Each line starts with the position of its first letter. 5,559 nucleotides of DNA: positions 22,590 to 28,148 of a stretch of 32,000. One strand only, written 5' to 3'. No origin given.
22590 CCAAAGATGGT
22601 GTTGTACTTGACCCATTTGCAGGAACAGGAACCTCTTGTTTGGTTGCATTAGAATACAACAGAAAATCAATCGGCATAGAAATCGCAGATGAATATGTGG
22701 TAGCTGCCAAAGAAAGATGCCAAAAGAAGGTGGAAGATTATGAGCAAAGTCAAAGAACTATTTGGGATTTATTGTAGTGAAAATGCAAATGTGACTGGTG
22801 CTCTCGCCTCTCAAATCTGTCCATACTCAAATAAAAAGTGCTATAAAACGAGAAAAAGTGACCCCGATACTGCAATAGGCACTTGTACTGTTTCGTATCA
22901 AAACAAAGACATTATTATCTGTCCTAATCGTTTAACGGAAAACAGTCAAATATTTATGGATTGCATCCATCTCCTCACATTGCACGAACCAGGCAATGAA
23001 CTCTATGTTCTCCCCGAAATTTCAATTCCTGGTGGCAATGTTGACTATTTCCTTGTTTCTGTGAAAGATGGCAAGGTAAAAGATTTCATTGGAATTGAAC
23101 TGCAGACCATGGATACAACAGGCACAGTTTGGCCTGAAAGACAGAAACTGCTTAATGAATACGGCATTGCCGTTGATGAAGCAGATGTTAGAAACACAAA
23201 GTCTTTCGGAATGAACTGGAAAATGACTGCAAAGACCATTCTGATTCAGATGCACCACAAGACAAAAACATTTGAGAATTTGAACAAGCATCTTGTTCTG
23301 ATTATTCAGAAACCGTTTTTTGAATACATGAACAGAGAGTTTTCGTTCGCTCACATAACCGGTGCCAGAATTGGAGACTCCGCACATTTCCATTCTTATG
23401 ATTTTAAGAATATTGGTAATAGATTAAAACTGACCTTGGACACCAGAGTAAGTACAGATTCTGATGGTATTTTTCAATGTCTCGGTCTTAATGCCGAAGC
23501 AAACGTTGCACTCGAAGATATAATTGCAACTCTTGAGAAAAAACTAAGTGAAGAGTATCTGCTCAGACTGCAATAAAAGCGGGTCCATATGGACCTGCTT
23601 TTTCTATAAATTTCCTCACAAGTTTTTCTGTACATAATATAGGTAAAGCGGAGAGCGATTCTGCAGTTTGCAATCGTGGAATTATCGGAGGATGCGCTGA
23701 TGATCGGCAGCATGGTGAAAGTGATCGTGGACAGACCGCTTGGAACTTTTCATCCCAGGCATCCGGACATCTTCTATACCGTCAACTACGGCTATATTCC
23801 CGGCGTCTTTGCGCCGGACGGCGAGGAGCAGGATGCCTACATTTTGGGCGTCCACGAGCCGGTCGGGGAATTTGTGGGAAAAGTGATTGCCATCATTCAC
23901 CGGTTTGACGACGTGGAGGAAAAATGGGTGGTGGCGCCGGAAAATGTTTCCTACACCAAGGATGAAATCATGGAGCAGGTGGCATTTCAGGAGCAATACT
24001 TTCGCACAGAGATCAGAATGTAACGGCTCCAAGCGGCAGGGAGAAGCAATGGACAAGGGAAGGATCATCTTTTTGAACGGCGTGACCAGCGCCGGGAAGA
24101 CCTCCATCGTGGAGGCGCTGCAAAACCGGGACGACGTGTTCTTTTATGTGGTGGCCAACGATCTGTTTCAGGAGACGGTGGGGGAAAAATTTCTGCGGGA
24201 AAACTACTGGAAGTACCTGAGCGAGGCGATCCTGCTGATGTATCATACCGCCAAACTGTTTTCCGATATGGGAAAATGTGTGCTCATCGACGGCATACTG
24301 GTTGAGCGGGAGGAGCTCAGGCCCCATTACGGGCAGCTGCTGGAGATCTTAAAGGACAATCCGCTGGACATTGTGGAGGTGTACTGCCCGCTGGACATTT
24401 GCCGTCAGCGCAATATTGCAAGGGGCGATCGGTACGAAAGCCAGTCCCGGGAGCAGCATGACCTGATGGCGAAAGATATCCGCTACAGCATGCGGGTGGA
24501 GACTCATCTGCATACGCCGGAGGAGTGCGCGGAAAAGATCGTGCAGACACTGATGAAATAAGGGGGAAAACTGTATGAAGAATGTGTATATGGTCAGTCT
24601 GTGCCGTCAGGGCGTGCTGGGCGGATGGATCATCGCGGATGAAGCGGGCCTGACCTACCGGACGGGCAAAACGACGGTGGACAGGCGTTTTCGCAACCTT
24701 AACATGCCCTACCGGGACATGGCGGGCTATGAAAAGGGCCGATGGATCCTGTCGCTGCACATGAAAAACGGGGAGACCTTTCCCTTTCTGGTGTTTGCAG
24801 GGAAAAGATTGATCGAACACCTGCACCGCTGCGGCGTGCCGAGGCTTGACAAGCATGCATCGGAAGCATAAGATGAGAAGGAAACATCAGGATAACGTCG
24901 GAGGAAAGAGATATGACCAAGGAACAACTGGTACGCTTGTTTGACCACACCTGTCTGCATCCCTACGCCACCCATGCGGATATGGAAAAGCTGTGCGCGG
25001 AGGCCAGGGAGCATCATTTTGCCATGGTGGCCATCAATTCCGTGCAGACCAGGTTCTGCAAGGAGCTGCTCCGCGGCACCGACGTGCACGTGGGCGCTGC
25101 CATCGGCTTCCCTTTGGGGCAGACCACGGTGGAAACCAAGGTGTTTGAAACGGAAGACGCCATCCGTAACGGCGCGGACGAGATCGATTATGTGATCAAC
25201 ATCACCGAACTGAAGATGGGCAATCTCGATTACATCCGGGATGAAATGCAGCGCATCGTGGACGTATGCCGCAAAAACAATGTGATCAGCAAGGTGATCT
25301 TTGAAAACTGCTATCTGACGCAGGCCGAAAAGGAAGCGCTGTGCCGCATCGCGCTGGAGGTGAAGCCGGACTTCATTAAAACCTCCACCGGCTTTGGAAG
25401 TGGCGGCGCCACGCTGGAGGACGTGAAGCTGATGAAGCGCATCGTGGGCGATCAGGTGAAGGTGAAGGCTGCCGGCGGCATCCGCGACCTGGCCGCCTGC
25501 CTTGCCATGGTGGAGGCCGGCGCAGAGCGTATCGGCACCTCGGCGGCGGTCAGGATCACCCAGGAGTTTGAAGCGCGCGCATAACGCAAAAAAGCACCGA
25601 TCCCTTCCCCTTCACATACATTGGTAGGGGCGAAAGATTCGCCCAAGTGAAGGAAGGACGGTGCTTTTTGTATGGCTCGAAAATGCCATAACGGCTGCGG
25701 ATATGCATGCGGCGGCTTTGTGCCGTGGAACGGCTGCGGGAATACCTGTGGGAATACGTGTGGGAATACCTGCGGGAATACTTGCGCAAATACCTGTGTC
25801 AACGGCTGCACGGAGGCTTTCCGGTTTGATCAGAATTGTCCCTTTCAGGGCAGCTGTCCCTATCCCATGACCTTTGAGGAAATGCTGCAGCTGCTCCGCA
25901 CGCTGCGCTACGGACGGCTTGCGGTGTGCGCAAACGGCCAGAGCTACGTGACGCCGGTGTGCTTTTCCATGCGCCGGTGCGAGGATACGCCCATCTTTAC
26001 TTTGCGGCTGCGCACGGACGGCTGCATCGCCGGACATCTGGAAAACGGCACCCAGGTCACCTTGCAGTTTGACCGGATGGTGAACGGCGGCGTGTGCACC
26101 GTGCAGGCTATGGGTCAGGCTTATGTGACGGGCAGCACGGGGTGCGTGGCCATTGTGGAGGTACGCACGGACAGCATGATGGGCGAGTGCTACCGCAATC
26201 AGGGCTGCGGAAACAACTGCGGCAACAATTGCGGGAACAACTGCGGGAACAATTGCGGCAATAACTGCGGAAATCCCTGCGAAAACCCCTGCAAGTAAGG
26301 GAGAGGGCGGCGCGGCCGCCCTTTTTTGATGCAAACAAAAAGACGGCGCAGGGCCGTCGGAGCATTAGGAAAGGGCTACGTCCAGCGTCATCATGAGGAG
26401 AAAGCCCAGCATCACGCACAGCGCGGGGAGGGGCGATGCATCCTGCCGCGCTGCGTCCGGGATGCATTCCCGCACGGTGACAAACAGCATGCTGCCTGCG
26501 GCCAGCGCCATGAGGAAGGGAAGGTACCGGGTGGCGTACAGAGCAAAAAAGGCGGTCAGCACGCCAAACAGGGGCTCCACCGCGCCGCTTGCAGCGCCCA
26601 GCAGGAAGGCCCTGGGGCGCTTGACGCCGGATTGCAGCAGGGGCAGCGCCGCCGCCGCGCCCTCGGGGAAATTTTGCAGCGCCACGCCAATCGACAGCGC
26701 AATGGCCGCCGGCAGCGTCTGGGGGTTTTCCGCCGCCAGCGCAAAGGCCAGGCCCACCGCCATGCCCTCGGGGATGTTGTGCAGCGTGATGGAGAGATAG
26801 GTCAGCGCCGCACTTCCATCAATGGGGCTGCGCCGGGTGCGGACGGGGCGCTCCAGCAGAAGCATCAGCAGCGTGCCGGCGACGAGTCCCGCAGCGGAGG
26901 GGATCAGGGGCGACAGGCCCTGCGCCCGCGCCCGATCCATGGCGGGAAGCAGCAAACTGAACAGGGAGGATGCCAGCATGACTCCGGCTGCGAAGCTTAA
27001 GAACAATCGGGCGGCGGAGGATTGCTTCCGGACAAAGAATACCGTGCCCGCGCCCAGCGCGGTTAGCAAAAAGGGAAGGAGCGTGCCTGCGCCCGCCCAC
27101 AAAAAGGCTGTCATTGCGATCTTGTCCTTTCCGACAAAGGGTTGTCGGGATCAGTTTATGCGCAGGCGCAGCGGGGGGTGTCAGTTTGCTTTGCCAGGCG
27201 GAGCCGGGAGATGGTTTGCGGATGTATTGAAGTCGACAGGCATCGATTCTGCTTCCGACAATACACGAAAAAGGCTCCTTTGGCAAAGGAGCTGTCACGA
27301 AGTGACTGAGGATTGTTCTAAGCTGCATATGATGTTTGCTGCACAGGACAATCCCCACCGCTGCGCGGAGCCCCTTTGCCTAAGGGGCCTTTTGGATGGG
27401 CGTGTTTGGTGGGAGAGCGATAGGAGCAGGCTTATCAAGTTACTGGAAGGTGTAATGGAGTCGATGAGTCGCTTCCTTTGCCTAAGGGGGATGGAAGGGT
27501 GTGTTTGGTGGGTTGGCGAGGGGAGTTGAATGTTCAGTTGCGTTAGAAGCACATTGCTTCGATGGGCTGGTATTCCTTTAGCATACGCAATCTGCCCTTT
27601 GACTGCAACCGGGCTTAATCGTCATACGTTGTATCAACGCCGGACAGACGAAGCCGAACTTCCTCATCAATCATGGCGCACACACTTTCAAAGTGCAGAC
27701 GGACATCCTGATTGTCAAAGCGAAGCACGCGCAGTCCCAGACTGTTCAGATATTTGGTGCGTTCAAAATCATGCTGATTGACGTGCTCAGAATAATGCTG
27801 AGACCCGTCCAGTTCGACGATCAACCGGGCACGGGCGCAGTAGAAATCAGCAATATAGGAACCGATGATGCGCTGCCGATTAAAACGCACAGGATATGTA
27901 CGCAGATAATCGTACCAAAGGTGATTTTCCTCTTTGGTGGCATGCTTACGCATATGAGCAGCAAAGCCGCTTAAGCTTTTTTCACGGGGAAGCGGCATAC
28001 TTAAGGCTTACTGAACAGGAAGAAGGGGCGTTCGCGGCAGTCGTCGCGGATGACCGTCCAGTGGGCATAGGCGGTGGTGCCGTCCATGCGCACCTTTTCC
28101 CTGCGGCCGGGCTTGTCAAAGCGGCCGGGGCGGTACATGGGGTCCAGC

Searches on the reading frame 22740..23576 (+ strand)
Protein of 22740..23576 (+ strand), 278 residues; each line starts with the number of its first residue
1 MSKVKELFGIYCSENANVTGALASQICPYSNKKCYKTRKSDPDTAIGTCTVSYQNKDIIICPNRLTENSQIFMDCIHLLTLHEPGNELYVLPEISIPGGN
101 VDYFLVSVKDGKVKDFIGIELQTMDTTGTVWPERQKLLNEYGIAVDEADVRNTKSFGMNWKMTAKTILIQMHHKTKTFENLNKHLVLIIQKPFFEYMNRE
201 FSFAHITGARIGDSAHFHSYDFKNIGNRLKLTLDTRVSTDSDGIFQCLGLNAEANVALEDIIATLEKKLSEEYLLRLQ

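Call 71: search_protein_families(library=pfam, proteins=[window:22740-23576:+], max_evalue=0.001)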
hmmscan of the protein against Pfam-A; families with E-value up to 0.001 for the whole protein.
window:22740-23576:+ (278 aa): 1 family
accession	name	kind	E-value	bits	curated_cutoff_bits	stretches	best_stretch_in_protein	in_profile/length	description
PF12183.14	NotI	-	5.3e-08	32.9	22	1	52-210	52-219/238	Restriction endonuclease NotI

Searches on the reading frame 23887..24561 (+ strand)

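Call 71: search_protein_families(library=pfam, proteins=[window:23887-24561:+], max_evalue=0.001)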
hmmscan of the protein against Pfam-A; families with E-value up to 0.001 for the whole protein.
window:23887-24561:+ (224 aa): 3 families
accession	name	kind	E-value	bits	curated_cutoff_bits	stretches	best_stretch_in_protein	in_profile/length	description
PF07931.18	CPT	-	2.7e-23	83.1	22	1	58-221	1-170/172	Chloramphenicol phosphotransferase-like protein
PF13671.12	AAA_33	-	1.3e-07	32.4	27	1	61-194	2-136/143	AAA domain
PF13238.12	AAA_18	-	1e-05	26.4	29.4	1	61-183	1-115/128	AAA domain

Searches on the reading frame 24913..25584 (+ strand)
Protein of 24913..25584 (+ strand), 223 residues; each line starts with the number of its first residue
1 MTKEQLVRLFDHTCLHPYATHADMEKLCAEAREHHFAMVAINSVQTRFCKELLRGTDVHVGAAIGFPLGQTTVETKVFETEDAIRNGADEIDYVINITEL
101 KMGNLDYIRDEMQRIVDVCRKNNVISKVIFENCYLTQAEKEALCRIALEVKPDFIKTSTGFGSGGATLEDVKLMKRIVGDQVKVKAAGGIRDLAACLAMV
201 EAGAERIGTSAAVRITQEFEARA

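Call 71: search_protein_families(library=pfam, proteins=[window:24913-25584:+], max_evalue=0.001)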
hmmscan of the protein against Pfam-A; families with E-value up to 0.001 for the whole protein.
window:24913-25584:+ (223 aa): 1 family
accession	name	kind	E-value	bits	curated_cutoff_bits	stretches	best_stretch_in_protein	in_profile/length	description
PF01791.15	DeoC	-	4.3e-15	56.4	23.8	1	9-204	5-217/229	DeoC/LacD family aldolase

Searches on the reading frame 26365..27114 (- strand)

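Call 71: search_protein_families(library=pfam, proteins=[window:26365-27114:-], max_evalue=0.001)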
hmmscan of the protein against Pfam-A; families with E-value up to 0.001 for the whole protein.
window:26365-27114:- (249 aa): 1 family
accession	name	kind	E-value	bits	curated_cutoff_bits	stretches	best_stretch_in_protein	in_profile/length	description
PF02535.28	Zip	-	2.1e-23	83.5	35.1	1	102-244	178-322/323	ZIP Zinc transporter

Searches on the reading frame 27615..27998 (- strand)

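Call 71: search_protein_families(library=pfam, proteins=[window:27615-27998:-], max_evalue=0.001)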
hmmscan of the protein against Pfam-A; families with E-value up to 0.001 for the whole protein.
window:27615-27998:- (127 aa): 2 families
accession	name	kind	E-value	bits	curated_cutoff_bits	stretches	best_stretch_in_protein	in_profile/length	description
PF04480.18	DUF559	-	1.3e-30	105.9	20.6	1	11-114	5-108/109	Protein of unknown function (DUF559)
PF18741.7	MTES_1575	-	4.2e-05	24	38.2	1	29-109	6-91/96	REase_MTES_1575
